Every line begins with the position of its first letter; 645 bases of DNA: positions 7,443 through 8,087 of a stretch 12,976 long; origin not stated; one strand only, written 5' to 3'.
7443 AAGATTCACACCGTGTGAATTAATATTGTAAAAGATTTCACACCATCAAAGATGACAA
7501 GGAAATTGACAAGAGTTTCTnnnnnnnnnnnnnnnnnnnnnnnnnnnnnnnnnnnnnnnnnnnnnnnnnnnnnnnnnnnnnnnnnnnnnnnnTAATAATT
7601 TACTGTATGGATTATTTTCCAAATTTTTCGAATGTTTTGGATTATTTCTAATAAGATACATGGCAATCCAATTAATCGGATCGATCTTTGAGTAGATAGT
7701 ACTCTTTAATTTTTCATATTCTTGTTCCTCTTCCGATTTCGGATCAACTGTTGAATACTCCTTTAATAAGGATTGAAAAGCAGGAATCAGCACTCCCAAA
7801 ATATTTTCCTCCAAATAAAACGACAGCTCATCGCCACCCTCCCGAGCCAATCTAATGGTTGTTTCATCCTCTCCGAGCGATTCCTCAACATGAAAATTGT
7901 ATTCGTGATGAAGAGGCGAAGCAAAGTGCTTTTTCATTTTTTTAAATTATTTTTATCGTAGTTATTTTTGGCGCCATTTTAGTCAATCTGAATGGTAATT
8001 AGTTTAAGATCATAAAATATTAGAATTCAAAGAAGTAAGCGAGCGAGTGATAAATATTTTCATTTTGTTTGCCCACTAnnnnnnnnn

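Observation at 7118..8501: Two 100% identical copies of the transposon left arm 961 bp apart in direct orientation, one abutting an N-gap, with a Dpy-30-like gene between them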

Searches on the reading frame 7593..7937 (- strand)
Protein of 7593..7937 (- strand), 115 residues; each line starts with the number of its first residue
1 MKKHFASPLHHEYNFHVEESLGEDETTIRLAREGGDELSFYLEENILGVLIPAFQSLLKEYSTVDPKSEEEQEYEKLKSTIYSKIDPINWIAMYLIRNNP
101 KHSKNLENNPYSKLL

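Call 9: search_protein_families(library=pfam, proteins=[window:7593-7937:-], max_evalue=0.01)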
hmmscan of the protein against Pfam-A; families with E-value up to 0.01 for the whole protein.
window:7593-7937:- (115 aa): 1 family
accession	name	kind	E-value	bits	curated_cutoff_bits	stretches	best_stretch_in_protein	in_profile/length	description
PF05186.18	Dpy-30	-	0.00046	20.3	22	0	86-100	28-42/42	Dpy-30 motif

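Call 10: find_homologous_proteins(query=window:7593-7937:-)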
Query window:7593-7937:- (115 aa): 2 proteins with E <= 0.001 among 2 candidates.
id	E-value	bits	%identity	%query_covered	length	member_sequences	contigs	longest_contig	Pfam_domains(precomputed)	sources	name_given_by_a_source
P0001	7.6e-69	247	99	100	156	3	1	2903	-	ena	-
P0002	6.3e-30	122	55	100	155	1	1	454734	-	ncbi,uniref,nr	ncbi:hypothetical protein C9374_008846 [Naegleria lovaniensis]|uniref:Uncharacterized protein n=1 Ta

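Call 12: find_encoding_contigs(protein=P0001, flank=10000, max_places=10)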
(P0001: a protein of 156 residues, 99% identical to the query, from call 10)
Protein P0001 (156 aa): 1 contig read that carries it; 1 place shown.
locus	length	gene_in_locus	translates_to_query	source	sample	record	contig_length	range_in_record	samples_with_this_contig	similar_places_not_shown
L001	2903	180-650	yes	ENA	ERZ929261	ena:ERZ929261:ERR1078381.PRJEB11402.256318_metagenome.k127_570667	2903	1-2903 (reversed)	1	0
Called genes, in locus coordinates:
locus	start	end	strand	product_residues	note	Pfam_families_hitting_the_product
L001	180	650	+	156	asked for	-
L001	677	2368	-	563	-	PF00612:IQ (weak)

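Call 16: list_cluster_members(proteins=[P0001, P0003])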
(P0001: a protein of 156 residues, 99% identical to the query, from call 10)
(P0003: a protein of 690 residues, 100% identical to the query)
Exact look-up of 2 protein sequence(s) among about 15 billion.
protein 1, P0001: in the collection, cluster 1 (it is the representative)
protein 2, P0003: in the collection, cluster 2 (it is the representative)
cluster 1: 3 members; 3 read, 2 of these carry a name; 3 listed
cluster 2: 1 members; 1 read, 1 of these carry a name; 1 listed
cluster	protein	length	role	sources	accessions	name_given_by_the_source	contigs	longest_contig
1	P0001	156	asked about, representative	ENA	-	-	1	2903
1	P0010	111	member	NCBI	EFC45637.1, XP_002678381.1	predicted protein, partial [Naegleria gruberi]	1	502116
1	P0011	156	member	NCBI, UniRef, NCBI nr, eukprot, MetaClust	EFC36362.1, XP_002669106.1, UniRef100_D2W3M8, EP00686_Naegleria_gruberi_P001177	predicted protein [Naegleria gruberi] | Predicted protein n=2 Tax=Naegleria gruberi TaxID=5762 RepID=D2W3M8_NAEGR | uncharacterized protein NAEGRDRAFT_75998 [Naegleria gruberi]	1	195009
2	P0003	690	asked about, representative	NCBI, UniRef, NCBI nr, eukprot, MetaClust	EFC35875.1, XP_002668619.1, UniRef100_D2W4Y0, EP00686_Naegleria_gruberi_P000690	predicted protein [Naegleria gruberi] | Predicted protein n=1 Tax=Naegleria gruberi TaxID=5762 RepID=D2W4Y0_NAEGR | uncharacterized protein NAEGRDRAFT_54699 [Naegleria gruberi]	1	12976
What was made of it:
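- Closest known: Collapsed-repeat or forked-contig artefacts in draft shotgun scaffolds. Different: The inner stub has a near-twin on another large scaffold, truncated at almost the same base (call 16).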

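Call 18: find_encoding_contigs(protein=P0011, flank=10000, max_places=10)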
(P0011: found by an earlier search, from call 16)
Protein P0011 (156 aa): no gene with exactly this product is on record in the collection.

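Call 19: find_encoding_contigs(protein=P0010, flank=10000, max_places=10)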
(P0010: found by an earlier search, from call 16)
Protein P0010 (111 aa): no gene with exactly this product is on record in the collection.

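Call 50: find_encoding_contigs(protein=P0002, flank=5000, max_places=3)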
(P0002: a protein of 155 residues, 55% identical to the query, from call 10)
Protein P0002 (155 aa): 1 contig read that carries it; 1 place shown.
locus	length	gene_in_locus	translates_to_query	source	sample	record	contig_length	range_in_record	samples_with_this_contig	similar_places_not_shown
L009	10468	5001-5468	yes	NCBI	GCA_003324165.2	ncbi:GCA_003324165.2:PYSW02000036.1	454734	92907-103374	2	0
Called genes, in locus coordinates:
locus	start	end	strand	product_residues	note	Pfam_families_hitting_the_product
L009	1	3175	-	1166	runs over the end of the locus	PF01074:Glyco_hydro_38N, PF09261:Alpha-mann_mid, PF07748:Glyco_hydro_38C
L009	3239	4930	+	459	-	PF01207:Dus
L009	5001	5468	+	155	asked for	-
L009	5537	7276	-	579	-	PF00612:IQ (weak)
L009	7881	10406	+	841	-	PF00069:Pkinase, PF07714:PK_Tyr_Ser-Thr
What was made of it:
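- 7591..8078 (-): 488-bp displaced copy of the Dpy-30-like locus. It holds 141 bp upstream plus codons 1-115 of 156 (ATG at 7937), ends at the gap, and abuts copy B at a TA target. N. lovaniensis has the same gene pair (call 50).
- On Collapsed-repeat scaffolding artefact: Synteny is conserved in N. lovaniensis (call 50).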

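Call 67: search_protein_families(library=pfam, proteins=[P0011, P0002, L001:677-2368:-], max_evalue=1)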
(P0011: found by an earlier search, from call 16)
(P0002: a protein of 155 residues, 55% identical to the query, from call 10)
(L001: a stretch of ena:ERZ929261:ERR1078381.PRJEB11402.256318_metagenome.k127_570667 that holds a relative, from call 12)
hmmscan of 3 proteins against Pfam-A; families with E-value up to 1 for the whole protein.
P0011 (156 aa): 2 families
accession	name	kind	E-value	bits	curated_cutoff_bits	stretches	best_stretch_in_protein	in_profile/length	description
PF05186.18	Dpy-30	-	0.00094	19.3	22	1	86-100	28-42/42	Dpy-30 motif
PF17910.6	FeoB_Cyto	-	0.084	13.7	23.4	1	75-148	10-83/90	FeoB cytosolic helical domain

P0002 (155 aa): 1 family
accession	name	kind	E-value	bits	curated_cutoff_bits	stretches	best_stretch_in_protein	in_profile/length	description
PF05186.18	Dpy-30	-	0.002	18.2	22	1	86-100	28-42/42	Dpy-30 motif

L001:677-2368:- (563 aa): 1 family
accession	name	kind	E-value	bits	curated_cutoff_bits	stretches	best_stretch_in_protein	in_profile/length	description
PF00612.33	IQ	-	3.6e-06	26.7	20.3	1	465-484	2-21/21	IQ calmodulin-binding motif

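Call 75: list_cluster_members(proteins=[L001:680-2368:-])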
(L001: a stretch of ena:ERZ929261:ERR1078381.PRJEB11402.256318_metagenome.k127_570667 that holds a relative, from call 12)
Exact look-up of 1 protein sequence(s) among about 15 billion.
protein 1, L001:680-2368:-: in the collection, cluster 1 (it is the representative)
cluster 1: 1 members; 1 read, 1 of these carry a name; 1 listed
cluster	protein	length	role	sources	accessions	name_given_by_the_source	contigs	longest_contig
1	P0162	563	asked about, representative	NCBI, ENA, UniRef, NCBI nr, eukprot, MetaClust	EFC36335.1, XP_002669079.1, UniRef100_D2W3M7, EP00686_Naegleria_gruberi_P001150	predicted protein [Naegleria gruberi] | Predicted protein n=1 Tax=Naegleria gruberi TaxID=5762 RepID=D2W3M7_NAEGR | uncharacterized protein NAEGRDRAFT_75997 [Naegleria gruberi]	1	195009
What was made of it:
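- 7591..8078 (-): The full-length gene lies next to an IQ gene on a 195,009-bp NEG-M scaffold (calls 16, 75).
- NEG-M has that IQ protein (100% identical) and the full 156-aa Dpy-30-like protein together on a 195,009-bp scaffold (calls 16, 75).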
